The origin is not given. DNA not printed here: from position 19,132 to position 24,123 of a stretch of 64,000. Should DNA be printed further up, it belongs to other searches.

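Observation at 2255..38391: A 16-bp palindrome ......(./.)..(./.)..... recurs at least 13 times, only in the prophage, in both intergenic and coding DNA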

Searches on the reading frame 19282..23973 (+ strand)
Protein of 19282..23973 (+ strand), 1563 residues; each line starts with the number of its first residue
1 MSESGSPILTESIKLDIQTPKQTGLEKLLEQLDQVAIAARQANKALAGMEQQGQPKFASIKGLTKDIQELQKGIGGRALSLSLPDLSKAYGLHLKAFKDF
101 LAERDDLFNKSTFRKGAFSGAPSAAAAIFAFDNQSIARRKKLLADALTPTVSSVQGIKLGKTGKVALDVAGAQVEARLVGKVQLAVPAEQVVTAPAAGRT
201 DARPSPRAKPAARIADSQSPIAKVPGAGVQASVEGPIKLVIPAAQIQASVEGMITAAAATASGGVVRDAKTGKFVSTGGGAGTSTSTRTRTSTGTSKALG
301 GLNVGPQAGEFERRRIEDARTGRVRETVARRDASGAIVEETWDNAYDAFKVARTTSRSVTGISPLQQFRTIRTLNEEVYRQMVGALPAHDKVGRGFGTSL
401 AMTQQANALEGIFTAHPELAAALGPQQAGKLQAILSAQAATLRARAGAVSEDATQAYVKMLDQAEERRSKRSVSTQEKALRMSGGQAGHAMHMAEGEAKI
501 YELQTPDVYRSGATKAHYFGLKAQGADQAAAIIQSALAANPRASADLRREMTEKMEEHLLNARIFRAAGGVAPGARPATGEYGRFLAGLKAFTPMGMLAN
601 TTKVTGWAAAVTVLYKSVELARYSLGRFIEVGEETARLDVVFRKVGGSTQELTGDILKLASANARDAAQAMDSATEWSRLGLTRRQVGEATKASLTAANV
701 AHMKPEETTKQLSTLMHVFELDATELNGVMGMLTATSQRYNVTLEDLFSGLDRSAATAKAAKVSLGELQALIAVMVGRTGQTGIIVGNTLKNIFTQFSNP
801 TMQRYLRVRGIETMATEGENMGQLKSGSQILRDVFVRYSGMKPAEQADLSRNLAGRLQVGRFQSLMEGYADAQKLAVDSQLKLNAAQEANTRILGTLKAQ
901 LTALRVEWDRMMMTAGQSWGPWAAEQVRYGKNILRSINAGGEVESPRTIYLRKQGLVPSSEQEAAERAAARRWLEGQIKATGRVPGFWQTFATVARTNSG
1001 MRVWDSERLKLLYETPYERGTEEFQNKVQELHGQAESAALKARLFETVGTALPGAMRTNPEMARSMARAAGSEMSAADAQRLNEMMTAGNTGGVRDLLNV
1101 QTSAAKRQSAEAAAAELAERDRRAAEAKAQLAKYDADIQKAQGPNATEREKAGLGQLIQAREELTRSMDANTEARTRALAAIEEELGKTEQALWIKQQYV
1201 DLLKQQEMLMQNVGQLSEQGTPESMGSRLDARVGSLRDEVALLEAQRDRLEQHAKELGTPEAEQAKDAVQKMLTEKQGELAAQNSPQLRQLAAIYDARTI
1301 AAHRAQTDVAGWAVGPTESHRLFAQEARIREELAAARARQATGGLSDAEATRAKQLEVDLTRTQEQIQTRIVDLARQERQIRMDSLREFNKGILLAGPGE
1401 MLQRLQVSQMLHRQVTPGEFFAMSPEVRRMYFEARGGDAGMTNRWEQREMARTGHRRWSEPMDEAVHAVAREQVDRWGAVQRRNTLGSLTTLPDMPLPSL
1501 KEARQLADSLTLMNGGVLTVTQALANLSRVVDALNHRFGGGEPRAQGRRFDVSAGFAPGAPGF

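Call 15: search_protein_families(library=phrogs, proteins=[window:19282-23973:+], max_evalue=0.01)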
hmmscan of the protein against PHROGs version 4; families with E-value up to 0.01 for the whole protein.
window:19282-23973:+ (1563 aa): 11 families
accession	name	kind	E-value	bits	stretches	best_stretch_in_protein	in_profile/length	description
phrog_4211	-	tail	8.2e-36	123.6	1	602-917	587-901/2625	tail length tape measure protein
phrog_14917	-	tail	7.5e-20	71.1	1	600-917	309-622/2249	tail length tape measure protein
phrog_28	-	tail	5.7e-19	69.2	1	645-918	296-572/1228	tail length tape measure protein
phrog_1533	-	tail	2.3e-14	52.9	1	663-924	291-553/1688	tail length tape measure protein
phrog_991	-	tail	1.8e-13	50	1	603-916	273-579/1966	tail length tape measure protein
phrog_5448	-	tail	2.1e-12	45.8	1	706-893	379-562/3103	tail length tape measure protein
phrog_4704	-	tail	4.7e-11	43.1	1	648-937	239-525/625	tail length tape measure protein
phrog_1272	-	tail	8.3e-09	34.7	1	655-930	290-565/1606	tail length tape measure protein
phrog_167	-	tail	4.3e-07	29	1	625-824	282-489/1555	tail length tape measure protein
phrog_34405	-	tail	6.4e-07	27.6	1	689-912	232-470/2675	tail length tape measure protein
phrog_14441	-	tail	1.3e-05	26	1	648-778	98-228/241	tail length tape measure protein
